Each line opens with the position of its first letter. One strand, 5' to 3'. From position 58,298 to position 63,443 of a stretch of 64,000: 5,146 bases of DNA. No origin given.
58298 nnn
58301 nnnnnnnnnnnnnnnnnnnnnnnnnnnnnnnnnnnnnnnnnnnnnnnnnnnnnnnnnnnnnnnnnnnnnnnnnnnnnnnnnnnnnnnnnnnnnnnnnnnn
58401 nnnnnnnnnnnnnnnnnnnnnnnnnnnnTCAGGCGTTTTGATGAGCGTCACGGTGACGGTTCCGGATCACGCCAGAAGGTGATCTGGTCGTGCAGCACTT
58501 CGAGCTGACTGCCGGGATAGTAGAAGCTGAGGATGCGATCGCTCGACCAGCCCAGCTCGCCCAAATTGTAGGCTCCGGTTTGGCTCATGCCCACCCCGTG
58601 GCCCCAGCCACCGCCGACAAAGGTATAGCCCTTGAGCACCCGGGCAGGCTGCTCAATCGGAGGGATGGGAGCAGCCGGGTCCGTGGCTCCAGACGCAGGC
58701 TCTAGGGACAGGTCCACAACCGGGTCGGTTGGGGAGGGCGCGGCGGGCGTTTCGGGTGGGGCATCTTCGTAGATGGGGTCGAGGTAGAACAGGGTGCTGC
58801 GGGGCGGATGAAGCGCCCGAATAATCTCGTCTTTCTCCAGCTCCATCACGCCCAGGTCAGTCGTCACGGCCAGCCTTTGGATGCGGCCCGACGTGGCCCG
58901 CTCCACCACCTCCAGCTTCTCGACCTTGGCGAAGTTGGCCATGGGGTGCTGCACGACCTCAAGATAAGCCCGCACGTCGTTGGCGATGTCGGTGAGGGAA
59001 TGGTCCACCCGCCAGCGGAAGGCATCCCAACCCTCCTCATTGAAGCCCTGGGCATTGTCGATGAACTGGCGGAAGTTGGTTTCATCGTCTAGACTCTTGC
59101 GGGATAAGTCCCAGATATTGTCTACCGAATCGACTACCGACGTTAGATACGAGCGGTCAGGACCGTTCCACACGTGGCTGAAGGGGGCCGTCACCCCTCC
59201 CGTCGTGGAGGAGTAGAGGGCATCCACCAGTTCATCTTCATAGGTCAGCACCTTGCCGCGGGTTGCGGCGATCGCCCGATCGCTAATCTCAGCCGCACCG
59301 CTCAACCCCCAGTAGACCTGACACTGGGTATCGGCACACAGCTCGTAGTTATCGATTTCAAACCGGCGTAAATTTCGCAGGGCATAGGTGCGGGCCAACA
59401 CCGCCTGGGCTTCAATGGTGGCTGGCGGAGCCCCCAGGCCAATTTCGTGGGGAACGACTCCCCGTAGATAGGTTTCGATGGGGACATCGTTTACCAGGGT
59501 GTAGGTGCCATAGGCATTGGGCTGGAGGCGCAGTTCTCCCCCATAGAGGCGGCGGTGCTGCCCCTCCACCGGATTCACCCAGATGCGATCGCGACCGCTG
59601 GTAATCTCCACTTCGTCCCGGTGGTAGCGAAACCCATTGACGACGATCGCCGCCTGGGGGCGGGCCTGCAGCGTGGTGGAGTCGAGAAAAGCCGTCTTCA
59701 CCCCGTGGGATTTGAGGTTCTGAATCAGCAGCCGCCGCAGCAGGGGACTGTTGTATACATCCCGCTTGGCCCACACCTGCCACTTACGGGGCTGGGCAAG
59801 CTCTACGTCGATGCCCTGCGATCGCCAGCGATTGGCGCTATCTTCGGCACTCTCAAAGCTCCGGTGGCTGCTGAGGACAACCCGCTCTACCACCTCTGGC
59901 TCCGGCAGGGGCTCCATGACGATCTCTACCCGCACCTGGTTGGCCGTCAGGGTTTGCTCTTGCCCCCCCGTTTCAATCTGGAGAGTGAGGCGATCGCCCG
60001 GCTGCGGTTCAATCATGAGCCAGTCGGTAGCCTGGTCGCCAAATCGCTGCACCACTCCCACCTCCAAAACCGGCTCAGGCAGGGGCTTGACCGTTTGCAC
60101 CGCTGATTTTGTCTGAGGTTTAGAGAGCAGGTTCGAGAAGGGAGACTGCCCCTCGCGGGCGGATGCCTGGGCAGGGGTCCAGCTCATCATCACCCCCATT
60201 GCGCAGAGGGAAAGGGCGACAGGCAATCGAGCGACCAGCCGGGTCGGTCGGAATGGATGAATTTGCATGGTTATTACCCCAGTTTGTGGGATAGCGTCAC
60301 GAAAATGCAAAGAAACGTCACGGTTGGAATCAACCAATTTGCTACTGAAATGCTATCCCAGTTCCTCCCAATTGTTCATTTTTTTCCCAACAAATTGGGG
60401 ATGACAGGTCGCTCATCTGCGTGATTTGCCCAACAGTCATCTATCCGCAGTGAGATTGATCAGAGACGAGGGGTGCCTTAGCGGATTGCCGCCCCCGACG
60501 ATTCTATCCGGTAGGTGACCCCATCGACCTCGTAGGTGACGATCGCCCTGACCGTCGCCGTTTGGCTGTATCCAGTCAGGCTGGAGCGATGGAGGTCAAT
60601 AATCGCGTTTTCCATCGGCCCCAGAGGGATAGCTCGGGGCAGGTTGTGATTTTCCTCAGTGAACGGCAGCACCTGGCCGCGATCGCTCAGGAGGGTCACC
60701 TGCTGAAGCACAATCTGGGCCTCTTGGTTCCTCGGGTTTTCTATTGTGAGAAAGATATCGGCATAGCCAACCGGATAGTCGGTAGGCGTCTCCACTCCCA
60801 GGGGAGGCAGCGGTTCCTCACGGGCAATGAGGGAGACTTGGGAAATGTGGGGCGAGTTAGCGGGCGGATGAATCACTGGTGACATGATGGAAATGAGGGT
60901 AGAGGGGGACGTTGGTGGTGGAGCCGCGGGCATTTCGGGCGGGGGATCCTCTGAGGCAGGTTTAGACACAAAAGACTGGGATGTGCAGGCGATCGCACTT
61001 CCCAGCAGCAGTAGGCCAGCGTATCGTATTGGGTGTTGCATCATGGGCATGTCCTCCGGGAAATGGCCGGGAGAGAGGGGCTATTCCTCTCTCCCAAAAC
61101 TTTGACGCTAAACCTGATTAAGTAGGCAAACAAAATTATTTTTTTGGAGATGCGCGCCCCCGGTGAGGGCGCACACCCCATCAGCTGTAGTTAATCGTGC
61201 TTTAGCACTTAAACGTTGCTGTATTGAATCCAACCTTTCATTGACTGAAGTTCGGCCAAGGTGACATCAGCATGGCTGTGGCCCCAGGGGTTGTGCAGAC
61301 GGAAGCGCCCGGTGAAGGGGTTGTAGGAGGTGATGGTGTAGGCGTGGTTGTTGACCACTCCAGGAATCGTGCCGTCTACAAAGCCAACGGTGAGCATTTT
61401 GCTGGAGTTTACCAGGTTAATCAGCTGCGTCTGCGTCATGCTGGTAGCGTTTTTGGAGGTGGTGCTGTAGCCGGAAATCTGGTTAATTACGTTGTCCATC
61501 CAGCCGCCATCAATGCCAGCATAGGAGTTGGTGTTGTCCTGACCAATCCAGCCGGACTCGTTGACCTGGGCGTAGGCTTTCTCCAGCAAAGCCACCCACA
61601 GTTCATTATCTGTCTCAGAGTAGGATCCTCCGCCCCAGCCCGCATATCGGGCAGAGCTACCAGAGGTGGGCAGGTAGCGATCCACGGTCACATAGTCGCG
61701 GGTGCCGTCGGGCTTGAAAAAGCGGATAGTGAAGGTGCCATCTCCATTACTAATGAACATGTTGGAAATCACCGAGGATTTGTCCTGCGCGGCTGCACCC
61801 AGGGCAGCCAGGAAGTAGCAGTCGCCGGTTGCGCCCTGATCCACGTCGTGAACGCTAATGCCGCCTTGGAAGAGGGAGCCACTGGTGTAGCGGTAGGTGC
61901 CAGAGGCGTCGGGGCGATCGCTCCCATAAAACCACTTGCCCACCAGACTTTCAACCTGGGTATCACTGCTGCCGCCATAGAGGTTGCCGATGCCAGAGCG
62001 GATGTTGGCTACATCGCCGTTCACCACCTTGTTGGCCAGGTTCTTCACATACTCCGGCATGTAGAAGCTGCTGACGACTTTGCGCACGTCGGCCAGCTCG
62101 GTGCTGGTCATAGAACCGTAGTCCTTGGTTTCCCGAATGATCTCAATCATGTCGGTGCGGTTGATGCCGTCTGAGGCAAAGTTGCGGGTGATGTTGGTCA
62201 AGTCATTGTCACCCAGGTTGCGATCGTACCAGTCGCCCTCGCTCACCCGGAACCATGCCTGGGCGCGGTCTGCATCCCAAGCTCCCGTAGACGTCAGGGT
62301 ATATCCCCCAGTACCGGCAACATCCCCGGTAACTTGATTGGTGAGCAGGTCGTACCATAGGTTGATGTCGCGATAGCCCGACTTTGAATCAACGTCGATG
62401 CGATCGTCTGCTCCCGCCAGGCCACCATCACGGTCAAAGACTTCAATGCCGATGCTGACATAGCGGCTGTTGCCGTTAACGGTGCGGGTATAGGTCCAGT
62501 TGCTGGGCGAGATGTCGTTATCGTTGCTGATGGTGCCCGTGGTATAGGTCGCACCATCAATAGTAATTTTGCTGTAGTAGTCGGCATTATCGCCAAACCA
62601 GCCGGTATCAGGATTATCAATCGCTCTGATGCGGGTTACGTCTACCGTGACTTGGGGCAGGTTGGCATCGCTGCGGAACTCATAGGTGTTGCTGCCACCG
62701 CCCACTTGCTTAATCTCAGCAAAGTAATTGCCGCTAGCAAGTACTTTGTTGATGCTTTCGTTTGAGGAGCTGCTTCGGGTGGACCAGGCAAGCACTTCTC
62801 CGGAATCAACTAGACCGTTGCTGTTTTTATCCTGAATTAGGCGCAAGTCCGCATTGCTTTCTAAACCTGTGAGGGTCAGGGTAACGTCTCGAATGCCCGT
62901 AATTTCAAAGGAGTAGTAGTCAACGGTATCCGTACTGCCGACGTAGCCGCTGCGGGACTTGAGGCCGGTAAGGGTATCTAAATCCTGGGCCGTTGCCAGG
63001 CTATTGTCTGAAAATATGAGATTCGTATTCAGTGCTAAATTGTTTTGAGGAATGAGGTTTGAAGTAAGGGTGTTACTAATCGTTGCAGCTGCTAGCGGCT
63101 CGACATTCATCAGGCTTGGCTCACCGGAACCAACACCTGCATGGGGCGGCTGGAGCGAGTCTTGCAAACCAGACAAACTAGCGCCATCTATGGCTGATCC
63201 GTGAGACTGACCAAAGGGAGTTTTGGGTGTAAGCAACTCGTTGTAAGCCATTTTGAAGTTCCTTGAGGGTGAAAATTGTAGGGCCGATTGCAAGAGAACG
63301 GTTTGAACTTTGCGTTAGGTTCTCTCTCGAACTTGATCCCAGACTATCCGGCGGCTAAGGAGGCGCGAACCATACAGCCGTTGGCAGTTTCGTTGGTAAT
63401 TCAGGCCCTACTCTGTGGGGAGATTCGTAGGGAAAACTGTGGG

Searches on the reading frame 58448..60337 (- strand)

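Call 68: search_protein_families(library=pfam, proteins=[window:58448-60337:-])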
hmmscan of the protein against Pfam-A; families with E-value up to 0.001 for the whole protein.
window:58448-60337:- (629 aa): 1 family
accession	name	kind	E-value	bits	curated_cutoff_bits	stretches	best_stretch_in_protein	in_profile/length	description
PF08486.15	SpoIID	-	7.1e-24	84.7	23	1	277-366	3-97/97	Stage II sporulation protein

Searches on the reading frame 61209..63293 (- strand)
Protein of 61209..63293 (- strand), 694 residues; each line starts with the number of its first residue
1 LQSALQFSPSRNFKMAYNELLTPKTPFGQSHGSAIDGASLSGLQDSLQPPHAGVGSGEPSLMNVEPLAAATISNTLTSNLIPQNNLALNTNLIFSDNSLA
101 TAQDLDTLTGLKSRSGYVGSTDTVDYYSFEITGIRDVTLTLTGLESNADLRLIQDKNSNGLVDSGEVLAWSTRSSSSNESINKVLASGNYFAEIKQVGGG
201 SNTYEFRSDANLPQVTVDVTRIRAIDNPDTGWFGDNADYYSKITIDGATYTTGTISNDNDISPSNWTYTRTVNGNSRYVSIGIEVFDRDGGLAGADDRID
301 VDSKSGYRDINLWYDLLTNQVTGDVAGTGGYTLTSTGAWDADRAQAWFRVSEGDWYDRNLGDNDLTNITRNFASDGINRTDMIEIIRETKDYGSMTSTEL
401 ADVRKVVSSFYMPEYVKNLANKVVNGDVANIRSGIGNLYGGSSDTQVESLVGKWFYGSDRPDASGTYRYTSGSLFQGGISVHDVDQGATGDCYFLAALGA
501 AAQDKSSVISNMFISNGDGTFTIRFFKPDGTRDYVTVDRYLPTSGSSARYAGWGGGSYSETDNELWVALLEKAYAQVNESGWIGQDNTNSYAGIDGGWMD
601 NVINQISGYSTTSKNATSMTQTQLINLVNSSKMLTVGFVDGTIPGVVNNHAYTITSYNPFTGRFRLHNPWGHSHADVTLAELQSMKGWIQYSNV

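Call 68: search_protein_families(library=pfam, proteins=[window:61209-63293:-])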
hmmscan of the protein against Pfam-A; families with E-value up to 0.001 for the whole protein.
window:61209-63293:- (694 aa): 2 families
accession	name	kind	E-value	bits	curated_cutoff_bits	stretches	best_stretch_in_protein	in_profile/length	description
PF00648.27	Peptidase_C2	-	8.3e-24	84.6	23.8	1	473-673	39-245/297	Calpain family cysteine protease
PF04151.21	PPC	-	1.8e-05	25.9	25.9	1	124-194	2-68/70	Bacterial pre-peptidase C-terminal domain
